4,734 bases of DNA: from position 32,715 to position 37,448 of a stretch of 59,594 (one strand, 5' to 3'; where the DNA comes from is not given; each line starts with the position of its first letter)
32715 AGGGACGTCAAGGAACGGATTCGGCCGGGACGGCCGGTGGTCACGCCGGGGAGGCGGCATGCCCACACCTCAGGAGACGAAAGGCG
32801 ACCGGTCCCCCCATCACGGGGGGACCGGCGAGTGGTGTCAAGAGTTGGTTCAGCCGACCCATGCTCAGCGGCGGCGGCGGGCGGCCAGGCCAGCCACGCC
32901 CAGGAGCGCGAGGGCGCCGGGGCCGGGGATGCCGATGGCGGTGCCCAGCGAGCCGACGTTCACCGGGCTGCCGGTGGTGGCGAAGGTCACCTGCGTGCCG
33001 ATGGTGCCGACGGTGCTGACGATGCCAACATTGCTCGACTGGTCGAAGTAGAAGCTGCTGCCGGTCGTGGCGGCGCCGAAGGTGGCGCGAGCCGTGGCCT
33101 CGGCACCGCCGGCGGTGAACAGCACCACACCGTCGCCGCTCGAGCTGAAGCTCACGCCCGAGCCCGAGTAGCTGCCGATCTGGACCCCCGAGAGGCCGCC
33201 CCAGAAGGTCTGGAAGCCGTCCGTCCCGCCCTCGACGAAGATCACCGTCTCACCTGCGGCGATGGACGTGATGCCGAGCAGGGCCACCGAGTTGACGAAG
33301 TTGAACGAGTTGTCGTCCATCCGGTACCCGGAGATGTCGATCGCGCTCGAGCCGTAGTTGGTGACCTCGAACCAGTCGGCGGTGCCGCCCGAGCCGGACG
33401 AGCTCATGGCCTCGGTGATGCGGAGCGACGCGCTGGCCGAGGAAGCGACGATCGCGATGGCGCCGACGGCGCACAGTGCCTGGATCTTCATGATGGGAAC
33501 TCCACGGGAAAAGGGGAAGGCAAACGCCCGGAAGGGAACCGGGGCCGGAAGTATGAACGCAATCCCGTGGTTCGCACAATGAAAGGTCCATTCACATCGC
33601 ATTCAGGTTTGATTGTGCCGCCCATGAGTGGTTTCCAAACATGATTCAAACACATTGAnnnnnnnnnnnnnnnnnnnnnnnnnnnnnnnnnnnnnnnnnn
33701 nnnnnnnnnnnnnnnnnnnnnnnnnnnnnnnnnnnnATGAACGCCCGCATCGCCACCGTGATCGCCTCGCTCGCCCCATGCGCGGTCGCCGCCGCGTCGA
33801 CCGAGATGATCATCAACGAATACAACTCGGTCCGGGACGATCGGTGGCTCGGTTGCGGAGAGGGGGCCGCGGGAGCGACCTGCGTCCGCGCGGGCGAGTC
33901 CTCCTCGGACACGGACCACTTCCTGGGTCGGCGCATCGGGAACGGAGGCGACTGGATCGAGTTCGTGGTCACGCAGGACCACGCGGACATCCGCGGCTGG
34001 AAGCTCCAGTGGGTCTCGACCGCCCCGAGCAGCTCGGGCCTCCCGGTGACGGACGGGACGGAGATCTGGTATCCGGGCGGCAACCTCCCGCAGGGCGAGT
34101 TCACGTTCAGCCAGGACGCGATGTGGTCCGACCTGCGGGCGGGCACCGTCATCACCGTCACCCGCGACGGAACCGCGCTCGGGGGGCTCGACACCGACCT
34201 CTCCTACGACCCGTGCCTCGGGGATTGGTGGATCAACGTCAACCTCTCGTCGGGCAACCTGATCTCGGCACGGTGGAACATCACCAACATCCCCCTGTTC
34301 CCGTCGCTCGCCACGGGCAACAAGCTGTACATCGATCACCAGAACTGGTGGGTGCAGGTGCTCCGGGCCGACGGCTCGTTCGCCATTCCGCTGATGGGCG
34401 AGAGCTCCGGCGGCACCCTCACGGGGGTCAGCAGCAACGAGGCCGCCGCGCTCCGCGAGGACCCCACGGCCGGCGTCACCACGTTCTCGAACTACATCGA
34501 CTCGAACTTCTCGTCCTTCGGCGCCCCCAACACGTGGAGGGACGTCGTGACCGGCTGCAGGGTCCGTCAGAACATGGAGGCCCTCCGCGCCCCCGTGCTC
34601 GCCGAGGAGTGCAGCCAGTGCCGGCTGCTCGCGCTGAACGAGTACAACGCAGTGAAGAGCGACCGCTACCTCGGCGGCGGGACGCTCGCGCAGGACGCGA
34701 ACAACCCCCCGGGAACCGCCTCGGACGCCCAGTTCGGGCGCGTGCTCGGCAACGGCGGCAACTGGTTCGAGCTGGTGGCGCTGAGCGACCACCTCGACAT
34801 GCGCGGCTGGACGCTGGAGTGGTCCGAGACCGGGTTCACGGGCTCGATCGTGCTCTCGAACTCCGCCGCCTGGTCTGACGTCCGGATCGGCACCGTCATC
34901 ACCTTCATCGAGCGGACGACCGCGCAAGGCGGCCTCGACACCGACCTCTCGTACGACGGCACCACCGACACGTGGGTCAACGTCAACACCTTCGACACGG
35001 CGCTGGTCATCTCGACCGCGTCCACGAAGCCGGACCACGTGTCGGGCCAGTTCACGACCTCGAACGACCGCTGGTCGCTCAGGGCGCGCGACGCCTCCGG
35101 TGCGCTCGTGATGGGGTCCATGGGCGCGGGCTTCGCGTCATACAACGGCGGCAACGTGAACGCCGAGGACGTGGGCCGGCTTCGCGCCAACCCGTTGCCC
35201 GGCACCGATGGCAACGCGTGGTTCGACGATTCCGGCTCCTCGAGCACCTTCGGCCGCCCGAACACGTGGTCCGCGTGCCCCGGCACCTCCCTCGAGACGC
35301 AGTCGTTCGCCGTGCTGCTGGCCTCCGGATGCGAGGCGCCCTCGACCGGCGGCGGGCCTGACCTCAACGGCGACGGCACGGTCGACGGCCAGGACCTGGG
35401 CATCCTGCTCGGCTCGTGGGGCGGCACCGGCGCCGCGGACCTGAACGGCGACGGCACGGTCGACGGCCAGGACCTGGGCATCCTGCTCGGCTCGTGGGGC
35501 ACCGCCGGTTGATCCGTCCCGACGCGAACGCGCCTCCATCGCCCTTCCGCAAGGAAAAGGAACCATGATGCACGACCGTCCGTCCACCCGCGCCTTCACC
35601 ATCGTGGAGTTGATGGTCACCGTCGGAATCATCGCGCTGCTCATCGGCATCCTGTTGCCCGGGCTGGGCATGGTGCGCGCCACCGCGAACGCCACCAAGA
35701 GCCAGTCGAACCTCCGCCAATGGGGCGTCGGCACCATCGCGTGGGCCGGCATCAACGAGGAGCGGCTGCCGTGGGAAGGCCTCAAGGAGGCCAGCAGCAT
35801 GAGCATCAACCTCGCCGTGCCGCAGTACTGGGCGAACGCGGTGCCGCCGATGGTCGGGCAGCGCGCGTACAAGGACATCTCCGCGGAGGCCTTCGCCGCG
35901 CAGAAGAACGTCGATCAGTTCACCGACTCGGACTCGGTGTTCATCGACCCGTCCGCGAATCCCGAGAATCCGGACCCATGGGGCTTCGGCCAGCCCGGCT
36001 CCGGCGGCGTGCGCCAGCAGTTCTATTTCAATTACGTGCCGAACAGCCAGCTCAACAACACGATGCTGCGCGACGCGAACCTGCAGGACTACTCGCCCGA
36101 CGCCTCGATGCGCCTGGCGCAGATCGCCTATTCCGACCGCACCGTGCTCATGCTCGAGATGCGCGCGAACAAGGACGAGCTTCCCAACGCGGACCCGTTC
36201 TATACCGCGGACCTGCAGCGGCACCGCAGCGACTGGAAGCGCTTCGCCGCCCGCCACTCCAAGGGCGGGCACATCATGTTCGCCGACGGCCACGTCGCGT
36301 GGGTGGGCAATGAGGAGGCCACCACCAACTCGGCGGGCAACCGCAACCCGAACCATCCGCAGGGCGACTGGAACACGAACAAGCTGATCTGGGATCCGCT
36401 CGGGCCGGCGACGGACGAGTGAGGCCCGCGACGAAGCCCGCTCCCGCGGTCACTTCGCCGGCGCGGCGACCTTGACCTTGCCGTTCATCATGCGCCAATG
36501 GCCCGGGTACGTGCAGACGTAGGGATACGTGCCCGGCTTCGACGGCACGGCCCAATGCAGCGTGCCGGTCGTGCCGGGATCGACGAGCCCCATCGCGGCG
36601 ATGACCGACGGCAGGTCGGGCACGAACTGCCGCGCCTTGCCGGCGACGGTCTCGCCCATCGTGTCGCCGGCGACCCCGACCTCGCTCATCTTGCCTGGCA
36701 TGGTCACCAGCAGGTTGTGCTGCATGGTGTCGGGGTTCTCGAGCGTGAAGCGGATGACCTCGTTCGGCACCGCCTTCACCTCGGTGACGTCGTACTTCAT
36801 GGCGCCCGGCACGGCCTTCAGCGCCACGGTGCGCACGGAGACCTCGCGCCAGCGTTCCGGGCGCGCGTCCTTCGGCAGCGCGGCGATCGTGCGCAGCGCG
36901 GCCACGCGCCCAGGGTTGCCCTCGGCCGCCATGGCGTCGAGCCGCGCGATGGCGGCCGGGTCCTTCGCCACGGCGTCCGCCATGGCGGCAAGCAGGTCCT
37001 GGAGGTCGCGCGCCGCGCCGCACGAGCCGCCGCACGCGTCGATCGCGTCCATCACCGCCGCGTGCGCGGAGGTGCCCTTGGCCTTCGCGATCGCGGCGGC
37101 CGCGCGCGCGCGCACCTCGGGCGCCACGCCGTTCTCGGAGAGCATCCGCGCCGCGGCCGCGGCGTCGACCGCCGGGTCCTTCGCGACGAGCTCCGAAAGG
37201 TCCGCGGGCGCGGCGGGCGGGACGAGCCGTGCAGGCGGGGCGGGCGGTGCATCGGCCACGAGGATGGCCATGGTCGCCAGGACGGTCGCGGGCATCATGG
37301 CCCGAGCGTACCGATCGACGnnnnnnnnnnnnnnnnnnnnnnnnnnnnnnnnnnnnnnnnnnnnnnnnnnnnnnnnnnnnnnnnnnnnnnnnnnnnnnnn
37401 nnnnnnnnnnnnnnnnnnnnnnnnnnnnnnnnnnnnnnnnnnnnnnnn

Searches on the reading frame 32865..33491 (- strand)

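Call 49: search_protein_families(library=pfam, proteins=[window:32865-33491:-], max_evalue=0.001)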
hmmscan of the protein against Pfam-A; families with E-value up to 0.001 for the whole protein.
window:32865-33491:- (208 aa): 1 family
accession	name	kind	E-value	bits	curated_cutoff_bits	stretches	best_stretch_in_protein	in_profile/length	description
PF00932.25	LTD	-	8.8e-16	58.7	34.3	1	17-133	2-103/109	Lamin Tail Domain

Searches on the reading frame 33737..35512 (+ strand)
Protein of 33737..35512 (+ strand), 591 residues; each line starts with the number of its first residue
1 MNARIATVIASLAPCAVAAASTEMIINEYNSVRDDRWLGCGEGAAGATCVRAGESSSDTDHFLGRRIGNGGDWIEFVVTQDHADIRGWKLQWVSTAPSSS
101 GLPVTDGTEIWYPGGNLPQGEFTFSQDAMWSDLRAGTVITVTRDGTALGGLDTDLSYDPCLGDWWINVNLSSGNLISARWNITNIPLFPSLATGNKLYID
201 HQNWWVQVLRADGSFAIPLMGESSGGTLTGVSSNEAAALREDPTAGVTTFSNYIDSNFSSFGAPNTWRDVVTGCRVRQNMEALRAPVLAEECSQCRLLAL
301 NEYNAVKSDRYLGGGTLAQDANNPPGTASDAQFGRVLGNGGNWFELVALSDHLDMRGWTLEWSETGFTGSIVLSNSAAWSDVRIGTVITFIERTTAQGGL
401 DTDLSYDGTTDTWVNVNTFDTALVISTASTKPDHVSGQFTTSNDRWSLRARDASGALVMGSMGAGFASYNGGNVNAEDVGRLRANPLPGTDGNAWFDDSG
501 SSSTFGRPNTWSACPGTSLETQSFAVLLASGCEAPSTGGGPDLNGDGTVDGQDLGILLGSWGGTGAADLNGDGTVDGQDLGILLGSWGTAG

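Call 49: search_protein_families(library=pfam, proteins=[window:33737-35512:+], max_evalue=0.001)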
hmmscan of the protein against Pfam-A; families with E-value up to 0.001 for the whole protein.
window:33737-35512:+ (591 aa): 1 family
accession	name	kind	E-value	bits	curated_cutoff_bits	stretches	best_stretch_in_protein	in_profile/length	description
PF00404.24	Dockerin_1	-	5.9e-05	23.6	22.9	1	542-583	3-52/57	Dockerin type I domain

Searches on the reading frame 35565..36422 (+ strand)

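Call 49: search_protein_families(library=pfam, proteins=[window:35565-36422:+], max_evalue=0.001)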
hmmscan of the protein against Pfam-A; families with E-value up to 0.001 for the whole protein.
window:35565-36422:+ (285 aa): 1 family
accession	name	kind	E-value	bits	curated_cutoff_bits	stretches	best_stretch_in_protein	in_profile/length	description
PF07963.17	N_methyl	-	0.00017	21.5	21.2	1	8-31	4-27/27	Prokaryotic N-terminal methylation motif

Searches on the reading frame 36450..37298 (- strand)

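Call 49: search_protein_families(library=pfam, proteins=[window:36450-37298:-], max_evalue=0.001)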
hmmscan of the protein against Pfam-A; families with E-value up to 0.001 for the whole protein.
window:36450-37298:- (282 aa): 1 family
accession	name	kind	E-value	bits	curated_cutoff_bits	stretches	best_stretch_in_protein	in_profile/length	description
PF00127.26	Copper-bind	-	2.6e-07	31.4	21.2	1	158-277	3-98/99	Copper binding proteins, plastocyanin/azurin family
